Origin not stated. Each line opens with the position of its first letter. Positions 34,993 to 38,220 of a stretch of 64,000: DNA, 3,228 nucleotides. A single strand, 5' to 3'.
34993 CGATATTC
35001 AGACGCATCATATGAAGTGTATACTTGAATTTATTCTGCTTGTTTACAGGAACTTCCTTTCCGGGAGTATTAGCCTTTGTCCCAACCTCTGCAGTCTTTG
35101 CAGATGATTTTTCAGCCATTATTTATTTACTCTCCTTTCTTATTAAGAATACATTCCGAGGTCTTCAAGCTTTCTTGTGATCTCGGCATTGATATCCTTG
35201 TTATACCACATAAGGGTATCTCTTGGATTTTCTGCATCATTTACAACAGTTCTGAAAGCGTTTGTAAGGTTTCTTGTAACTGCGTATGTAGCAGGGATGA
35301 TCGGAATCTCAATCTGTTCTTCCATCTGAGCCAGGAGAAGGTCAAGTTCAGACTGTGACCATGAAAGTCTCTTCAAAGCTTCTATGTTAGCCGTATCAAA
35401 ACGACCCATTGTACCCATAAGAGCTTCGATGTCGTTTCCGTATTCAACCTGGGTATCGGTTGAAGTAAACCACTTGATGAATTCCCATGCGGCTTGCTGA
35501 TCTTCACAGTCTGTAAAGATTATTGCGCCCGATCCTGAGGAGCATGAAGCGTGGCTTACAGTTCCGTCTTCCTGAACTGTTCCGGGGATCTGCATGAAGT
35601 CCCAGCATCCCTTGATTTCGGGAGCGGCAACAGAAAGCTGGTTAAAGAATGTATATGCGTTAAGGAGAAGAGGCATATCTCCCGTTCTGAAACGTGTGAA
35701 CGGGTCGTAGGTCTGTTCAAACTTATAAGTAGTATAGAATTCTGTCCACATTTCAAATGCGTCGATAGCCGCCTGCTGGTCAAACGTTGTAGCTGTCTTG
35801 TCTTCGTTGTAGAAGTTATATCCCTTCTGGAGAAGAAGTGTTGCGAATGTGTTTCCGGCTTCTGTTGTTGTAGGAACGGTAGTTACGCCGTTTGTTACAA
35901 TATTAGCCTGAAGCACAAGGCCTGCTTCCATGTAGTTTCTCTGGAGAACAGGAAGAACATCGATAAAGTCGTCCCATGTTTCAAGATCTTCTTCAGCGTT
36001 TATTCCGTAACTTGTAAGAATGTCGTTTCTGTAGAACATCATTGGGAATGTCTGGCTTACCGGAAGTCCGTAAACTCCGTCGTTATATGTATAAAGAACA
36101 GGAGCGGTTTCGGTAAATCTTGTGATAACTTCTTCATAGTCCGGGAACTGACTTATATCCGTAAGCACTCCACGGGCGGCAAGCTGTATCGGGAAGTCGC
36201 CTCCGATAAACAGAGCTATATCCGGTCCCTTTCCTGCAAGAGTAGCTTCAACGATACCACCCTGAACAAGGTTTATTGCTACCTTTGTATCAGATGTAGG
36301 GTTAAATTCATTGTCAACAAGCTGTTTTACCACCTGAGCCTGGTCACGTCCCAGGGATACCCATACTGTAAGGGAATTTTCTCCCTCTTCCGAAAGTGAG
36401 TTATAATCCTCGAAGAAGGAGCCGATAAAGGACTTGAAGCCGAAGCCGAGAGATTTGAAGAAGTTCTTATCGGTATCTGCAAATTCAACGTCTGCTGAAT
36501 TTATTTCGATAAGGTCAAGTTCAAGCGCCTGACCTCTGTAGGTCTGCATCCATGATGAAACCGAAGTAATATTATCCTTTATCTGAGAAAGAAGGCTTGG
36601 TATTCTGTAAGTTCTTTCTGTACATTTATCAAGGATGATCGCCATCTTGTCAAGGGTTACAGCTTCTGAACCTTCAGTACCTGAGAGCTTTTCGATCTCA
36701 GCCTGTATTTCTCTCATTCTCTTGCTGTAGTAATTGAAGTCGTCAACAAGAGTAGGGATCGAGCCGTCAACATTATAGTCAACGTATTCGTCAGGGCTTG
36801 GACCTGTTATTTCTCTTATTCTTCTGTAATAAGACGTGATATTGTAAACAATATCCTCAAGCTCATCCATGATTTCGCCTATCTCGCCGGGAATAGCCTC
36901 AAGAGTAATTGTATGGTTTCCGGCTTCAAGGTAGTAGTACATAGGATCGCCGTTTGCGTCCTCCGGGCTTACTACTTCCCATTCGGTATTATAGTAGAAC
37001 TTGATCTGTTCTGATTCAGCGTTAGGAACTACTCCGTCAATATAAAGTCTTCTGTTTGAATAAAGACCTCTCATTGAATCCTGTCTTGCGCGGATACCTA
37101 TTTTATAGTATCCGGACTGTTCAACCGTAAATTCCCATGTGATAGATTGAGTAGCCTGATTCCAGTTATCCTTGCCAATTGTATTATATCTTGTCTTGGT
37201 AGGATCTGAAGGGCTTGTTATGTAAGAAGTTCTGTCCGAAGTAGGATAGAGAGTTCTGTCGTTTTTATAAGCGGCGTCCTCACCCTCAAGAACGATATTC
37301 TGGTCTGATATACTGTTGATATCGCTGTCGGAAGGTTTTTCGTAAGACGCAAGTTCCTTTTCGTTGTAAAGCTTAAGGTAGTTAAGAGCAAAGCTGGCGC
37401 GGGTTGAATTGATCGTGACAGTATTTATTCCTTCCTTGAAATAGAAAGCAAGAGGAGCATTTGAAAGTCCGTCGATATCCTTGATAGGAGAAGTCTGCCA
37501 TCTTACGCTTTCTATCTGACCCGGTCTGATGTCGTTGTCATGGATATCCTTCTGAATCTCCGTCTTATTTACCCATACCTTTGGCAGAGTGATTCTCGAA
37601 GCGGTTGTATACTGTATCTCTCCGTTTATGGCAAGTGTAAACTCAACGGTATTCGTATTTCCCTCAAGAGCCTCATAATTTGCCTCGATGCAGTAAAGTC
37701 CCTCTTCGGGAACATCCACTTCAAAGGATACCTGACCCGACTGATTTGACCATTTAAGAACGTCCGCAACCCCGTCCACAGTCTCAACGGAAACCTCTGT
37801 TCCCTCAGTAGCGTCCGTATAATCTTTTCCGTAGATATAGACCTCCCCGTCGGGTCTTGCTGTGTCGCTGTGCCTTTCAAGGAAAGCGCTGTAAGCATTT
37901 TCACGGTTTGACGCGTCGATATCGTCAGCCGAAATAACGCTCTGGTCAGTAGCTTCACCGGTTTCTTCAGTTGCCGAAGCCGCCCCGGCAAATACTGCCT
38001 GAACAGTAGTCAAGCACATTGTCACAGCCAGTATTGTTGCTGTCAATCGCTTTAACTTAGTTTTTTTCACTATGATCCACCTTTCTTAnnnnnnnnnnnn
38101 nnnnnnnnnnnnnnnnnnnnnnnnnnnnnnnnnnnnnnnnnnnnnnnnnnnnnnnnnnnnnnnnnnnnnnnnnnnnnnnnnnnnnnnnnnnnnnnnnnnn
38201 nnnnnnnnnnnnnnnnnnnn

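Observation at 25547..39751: Ten-gene, 14-kb operon: two MalFG-type permease pairs, one giant CBM-fused binding protein, three embedded envelope proteins, two non-cognate ATPases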

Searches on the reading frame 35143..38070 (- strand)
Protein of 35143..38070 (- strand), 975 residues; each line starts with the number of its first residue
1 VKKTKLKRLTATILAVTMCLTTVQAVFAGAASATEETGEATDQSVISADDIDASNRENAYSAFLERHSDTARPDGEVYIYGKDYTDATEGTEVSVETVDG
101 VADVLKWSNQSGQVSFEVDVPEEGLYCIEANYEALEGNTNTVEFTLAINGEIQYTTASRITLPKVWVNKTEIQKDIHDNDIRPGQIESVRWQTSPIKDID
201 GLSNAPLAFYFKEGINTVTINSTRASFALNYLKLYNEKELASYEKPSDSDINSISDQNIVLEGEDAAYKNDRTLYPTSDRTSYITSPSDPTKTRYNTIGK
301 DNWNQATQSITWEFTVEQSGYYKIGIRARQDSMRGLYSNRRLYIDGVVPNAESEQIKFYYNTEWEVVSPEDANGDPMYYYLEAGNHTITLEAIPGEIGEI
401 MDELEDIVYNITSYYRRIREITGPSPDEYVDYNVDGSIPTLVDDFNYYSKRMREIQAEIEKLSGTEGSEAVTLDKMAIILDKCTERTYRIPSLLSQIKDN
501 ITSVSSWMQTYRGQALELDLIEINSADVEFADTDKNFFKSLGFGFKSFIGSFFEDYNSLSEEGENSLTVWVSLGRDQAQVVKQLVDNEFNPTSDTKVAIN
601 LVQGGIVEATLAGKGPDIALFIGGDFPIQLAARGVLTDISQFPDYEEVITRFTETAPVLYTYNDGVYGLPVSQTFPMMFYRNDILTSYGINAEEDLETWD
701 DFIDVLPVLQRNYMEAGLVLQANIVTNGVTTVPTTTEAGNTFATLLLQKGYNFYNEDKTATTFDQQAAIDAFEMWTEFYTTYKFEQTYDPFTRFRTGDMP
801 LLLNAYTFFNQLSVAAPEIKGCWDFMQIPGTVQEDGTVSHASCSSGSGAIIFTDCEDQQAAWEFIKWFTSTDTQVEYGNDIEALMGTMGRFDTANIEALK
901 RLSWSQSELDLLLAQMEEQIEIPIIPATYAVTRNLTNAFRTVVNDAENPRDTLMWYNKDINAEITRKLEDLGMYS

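Call 4: search_protein_families(library=pfam, proteins=[window:35143-38070:-], max_evalue=0.01)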
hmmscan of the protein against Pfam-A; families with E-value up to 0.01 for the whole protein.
window:35143-38070:- (975 aa): 5 families
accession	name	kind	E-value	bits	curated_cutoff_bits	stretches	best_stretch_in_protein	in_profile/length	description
PF13416.11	SBP_bac_8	-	9.7e-23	81.8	27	1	607-881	29-256/279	Bacterial extracellular solute-binding protein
PF01547.30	SBP_bac_1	-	3.3e-18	67.2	26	1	580-874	9-306/307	Bacterial extracellular solute-binding protein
PF25275.1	Golvesin_C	-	8.3e-06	26.3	31.6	0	109-158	38-87/132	Golvesin C-terminal domain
PF16990.11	CBM_35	-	1.5e-05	25.7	28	0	285-327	12-55/121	Carbohydrate binding module (family 35)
PF16871.11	DUF5077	-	0.01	16.4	24.6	0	281-330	6-54/122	Domain of unknown function (DUF5077)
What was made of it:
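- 35143..38070 (-): S: 975-aa secreted binding protein. Layout: SPase-I signal peptide, two CBM6/35-like beta-sandwiches (about residues 77-235 and 258-393), a four-helix bundle (about 395-511), and a CUT1 SBP domain (about 560-975). Pfam SBP_bac_8 and SBP_bac_1 (call 4).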

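Call 5: search_protein_families(library=ncbifam, proteins=[window:35143-38070:-], max_evalue=0.01)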
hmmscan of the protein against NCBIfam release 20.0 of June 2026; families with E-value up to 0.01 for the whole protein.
window:35143-38070:- (975 aa): 1 family
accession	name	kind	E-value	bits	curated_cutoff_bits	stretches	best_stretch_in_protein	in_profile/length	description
NF053763.1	ABCarbgalBndGanS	equivalog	0.0034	16.2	700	1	561-702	35-172/420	galactooligosaccharide ABC transporter substrate-binding protein GanS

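Call 69: find_homologous_proteins(query=window:35146-38070:-, max_evalue=1e-10)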
Query window:35146-38070:- (975 aa): 3269 proteins with E <= 1e-10 among 8000 candidates; the best 120 are listed.
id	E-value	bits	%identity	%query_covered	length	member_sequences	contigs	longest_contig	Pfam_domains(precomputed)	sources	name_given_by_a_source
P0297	0.0e+0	2209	100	100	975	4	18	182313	PF13416.12,PF16990.12,PF25275.2,PF01547.31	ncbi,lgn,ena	-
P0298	0.0e+0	1910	85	100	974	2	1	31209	PF13416.12,PF16990.12,PF01547.31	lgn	-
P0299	0.0e+0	1906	85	100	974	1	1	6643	PF13416.12,PF16990.12,PF01547.31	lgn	-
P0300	0.0e+0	1844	82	100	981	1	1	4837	PF13416.12,PF16990.12,PF01547.31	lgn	-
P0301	0.0e+0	1837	82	100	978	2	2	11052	PF13416.12,PF16990.12,PF01547.31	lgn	-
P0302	0.0e+0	1796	80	100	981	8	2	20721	PF13416.12,PF16990.12,PF01547.31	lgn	-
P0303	0.0e+0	1793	78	100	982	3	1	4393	PF13416.12,PF16990.12,PF01547.31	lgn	-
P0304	0.0e+0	1784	79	100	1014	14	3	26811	PF13416.12,PF16990.12,PF01547.31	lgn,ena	-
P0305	0.0e+0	1778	79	100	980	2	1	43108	PF13416.12,PF01547.31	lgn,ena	-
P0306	0.0e+0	1771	78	100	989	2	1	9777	PF13416.12,PF16990.12,PF01547.31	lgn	-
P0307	0.0e+0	1758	78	100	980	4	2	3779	PF13416.12,PF16990.12,PF01547.31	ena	-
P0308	0.0e+0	1458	82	79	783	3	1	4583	PF13416.12,PF01547.31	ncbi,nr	ncbi:MAG: extracellular solute-binding protein, partial [Bacteroidales bacterium]|nr:extracellular s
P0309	0.0e+0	1426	63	100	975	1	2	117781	PF13416.12,PF16990.12,PF01547.31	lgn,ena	-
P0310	0.0e+0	1409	62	100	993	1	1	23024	PF13416.12,PF01547.31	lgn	-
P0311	0.0e+0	1401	62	100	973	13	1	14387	PF13416.12,PF16990.12,PF01547.31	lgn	-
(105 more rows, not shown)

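Call 81: predict_structure(alignment_id=A5)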
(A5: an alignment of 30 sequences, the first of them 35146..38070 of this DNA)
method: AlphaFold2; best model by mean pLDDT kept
length: 975 residues; sequences in the alignment: 30
mean_pLDDT: 56.4   pTM: 0.48
mean pLDDT of the five models: 56.4, 56.3, 56.0, 55.6, 52.7
residues with pLDDT >= 90: 110; 70-90: 228; 50-70: 114; < 50: 523
segments of 3 or more residues with pLDDT < 50: 1-57, 171-183, 274-294, 301-304, 534-637, 643-645, 651-665, 668-761, 770-975
pLDDT, mean of each block of 10 residues (from residue 1): 39 40 30 26 27 47 83 91 89 90 89 93 94 80 86 80 76 36 65 83 82 94 83 90 88 88 76 41 31 50 58 92 85 64 90 83 78 87 93 76 73 70 56 64 86 82 59 80 78 71 62 67 89 45 34 33 40 39 45 45 38 35 42 47 50 43 46 33 37 41 35 32 33 38 44 44 50 44 31 31 30 34 36 36 32 40 41 37 31 37 40 38 28 33 34 35 40 35
secondary structure, 60 per line:
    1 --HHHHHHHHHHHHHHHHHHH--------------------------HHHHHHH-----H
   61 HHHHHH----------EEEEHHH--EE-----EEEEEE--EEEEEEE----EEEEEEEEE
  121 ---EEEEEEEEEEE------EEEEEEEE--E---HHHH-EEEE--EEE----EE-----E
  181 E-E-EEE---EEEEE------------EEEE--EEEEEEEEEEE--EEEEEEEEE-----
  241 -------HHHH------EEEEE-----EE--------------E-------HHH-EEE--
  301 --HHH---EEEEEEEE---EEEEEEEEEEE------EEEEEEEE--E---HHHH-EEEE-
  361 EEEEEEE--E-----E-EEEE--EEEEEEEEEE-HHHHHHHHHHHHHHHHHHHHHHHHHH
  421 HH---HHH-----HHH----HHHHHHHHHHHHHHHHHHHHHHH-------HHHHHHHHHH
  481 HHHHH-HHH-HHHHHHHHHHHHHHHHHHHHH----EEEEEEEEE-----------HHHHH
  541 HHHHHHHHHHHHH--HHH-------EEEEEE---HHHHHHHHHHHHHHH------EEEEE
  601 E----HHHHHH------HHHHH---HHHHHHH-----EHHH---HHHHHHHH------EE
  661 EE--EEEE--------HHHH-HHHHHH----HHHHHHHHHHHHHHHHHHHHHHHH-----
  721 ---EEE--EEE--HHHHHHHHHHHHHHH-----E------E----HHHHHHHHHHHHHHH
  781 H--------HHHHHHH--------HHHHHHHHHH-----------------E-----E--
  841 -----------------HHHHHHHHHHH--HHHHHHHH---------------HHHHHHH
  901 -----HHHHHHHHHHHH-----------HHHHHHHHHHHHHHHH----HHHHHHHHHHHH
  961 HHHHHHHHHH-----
elements in order (helices of 4 or more, strands of 3 or more residues): H3-21 H48-54 H60-66 E77-80 E93-98 E101-107 E112-120 E124-134 E141-148 H155-158 E160-163 E166-168 E185-187 E191-195 E208-211 E214-224 E227-235 H248-251 E258-262 E296-298 E309-316 E320-330 E337-344 H351-354 E356-359 E361-367 E378-381 E384-393 H395-422 H441-463 H471-485 H491-511 E516-524 H536-553 E566-571 H575-589 E596-601 H606-611 H618-622 H626-632 H645-652 E659-662 E665-668 H677-680 H682-687 H692-715 E724-726 E729-731 H734-748 H766-781 H790-796 H805-814 H858-868 H871-878 H894-900 H906-917 H929-944 H949-970
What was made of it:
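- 35143..38070 (-): AF2 model (call 81).
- Tried and rejected: The allowed shallow alignment gave a poor SBP domain (pLDDT 30-45) but good N-terminal modules (call 81).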

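Call 84: fold_search(model_id=the predicted structure, library=pdb)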
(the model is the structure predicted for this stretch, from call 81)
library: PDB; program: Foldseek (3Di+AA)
matches with E <= 10: 1010; with E <= 0.001: 110
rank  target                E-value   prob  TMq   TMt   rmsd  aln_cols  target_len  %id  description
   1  5x7o_A                2.4e-09  1.00  0.10  0.08  16.1       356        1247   11  Crystal structure of Paenibacillus sp. 598K alpha-1,6-glucosyltransferase (released 2017-07-26)
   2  8a1a_A                1.9e-07  1.00  0.11  0.09  21.6       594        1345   12  Structure of a leucinostatin derivative determined by host lattice display : L1F11V1 construct (released 2022-12-07)
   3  6sh9_B                5.2e-07  1.00  0.11  0.09  20.4       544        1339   12  EngBF DARPin Fusion 4b D12 (released 2019-11-06)
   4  2w1w_B                7.1e-07  1.00  0.10  0.64   7.6       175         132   12  Native structure of a family 35 carbohydrate binding module from Clostridium thermocellum (released 2009-01-20)
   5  3wnp_A                7.1e-07  1.00  0.10  0.13  18.8       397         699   11  D308A, F268V, D469Y, A513V, and Y515S quintuple mutant of Bacillus circulans T-3040 cycloisomaltooligosaccharide gluca (released 2014-02-05)
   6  6f2p                  9.3e-07  1.00  0.10  0.10  17.8       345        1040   12  Structure of Paenibacillus xanthan lyase to 2.6 A resolution (released 2018-12-05)
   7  6qfo                  1.1e-06  1.00  0.11  0.09  19.1       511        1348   13  EngBF DARPin Fusion 9b 3G124 (released 2019-11-06)
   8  8w7n                  1.2e-06  1.00  0.11  0.11  27.9       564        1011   12  Crystal structure of the in-cell Cry1Aa purified from Bacillus thuringiensis (released 2024-03-06)
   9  6qfk_A                1.2e-06  1.00  0.12  0.09  20.4       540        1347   11  EngBF DARPin Fusion 4b G10 (released 2019-11-06)
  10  3wnk                  1.2e-06  1.00  0.10  0.13  18.8       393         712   11  Crystal Structure of Bacillus circulans T-3040 cycloisomaltooligosaccharide glucanotransferase (released 2014-02-05)
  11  8a19_A                1.5e-06  1.00  0.11  0.09  19.4       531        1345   12  Structure of a leucinostatin derivative determined by host lattice display : L1E4V1 construct (released 2022-12-07)
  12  2cdp_B                2.4e-06  1.00  0.11  0.69   7.3       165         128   12  Structure of a CBM6 in complex with neoagarohexaose (released 2006-02-08)
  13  2zxq                  2.7e-06  1.00  0.12  0.10  18.6       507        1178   12  Crystal structure of endo-alpha-N-acetylgalactosaminidase from Bifidobacterium longum (EngBF) (released 2009-06-16)
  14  3wnl_A                2.8e-06  1.00  0.10  0.14  18.8       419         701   10  D308A mutant of Bacillus circulans T-3040 cycloisomaltooligosaccharide glucanotransferase complexed with isomaltohexao (released 2014-02-05)
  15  2cdp_D                3.2e-06  1.00  0.11  0.67   5.0       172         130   13  Structure of a CBM6 in complex with neoagarohexaose (released 2006-02-08)
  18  2cdp_A                4.1e-06  1.00  0.11  0.68   9.1       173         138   14  Structure of a CBM6 in complex with neoagarohexaose (released 2006-02-08)
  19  2w1w_A                4.1e-06  1.00  0.11  0.66   7.4       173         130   13  Native structure of a family 35 carbohydrate binding module from Clostridium thermocellum (released 2009-01-20)
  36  2cdp_C                1.2e-05  1.00  0.10  0.64   7.0       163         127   14  Structure of a CBM6 in complex with neoagarohexaose (released 2006-02-08)
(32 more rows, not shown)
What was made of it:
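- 35143..38070 (-): Foldseek hits to CBM35 2w1w and CBM6 2cdp, TMt 0.6-0.74 (call 84).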

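Call 99: find_encoding_contigs(protein=P0297, flank=3000, max_places=3)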
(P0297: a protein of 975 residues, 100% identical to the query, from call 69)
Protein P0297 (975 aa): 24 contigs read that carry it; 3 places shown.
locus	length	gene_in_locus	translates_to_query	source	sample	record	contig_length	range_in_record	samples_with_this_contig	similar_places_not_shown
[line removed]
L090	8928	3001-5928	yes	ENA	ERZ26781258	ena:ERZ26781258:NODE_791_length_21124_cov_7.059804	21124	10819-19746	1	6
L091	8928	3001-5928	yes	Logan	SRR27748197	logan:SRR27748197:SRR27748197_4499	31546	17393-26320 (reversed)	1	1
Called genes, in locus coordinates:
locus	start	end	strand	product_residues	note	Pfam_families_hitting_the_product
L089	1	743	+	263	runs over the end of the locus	PF04060:FeS, PF14697:Fer4_21 (weak), PF25160:LdpA_Fe-S-bd (weak), PF00037:Fer4, PF12838:Fer4_7, PF13187:Fer4_9 (weak), PF00037:Fer4 (weak), PF12837:Fer4_6 (weak), +2 more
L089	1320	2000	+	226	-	PF02463:SMC_N (faint), PF00005:ABC_tran, PF13175:AAA_15 (faint), PF13304:AAA_21 (faint)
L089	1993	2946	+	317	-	PF00005:ABC_tran, PF02463:SMC_N, PF13304:AAA_21 (weak)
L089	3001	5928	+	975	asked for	PF16990:CBM_35 (faint), PF25275:Golvesin_C (faint), PF01547:SBP_bac_1, PF13416:SBP_bac_8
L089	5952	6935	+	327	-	-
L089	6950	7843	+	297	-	PF00528:BPD_transp_1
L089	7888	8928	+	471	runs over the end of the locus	?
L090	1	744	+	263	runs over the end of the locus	PF04060:FeS, PF14697:Fer4_21 (weak), PF25160:LdpA_Fe-S-bd (weak), PF00037:Fer4, PF13187:Fer4_9 (weak), PF12838:Fer4_7, PF13187:Fer4_9 (weak), PF13237:Fer4_10 (weak), +5 more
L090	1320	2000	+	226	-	PF02463:SMC_N (faint), PF00005:ABC_tran, PF13175:AAA_15 (faint), PF13304:AAA_21 (faint)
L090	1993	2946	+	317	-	PF00005:ABC_tran, PF02463:SMC_N, PF13304:AAA_21 (weak)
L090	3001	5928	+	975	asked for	PF16990:CBM_35 (faint), PF25275:Golvesin_C (faint), PF01547:SBP_bac_1, PF13416:SBP_bac_8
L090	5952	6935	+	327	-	-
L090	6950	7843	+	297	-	PF00528:BPD_transp_1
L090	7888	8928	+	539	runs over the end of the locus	PF01436:NHL (faint), PF13432:TPR_16, PF14559:TPR_19 (faint)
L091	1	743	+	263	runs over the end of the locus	PF04060:FeS, PF14697:Fer4_21 (weak), PF25160:LdpA_Fe-S-bd (weak), PF00037:Fer4, PF12838:Fer4_7 (weak), PF13187:Fer4_9 (weak), PF12838:Fer4_7, PF13187:Fer4_9 (weak), +6 more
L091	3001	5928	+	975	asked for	PF16990:CBM_35 (faint), PF25275:Golvesin_C (faint), PF01547:SBP_bac_1, PF13416:SBP_bac_8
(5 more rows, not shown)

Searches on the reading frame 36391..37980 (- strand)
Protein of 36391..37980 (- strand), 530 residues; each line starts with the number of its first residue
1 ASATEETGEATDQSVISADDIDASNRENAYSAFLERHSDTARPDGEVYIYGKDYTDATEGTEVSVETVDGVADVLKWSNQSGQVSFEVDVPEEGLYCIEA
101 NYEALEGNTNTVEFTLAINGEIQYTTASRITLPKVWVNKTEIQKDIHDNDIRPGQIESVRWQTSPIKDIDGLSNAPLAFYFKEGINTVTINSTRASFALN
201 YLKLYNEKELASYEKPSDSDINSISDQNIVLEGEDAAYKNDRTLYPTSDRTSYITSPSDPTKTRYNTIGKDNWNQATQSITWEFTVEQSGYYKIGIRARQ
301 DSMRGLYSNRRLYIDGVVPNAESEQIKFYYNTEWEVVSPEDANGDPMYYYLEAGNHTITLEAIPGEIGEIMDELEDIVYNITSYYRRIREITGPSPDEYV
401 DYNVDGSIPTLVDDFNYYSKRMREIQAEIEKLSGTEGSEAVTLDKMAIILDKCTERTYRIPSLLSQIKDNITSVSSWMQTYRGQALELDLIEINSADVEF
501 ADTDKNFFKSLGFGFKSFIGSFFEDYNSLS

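Call 68: search_protein_families(library=pfam, proteins=[window:36391-37980:-], max_evalue=5)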
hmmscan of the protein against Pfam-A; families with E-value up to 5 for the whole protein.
window:36391-37980:- (530 aa): 4 families
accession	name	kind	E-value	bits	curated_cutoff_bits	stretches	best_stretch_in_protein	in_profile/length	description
PF16990.11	CBM_35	-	1e-06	29.5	28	2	255-297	12-55/121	Carbohydrate binding module (family 35)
PF25275.1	Golvesin_C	-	1.4e-06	28.8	31.6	2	79-128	38-87/132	Golvesin C-terminal domain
PF16871.11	DUF5077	-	0.0033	18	24.6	1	251-300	6-54/122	Domain of unknown function (DUF5077)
PF08429.16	PLU-1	-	0.026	14.1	28.5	1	403-480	246-322/338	PLU-1-like protein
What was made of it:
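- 35143..38070 (-): CBM_35, two stretches, E 1e-6 (call 68).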
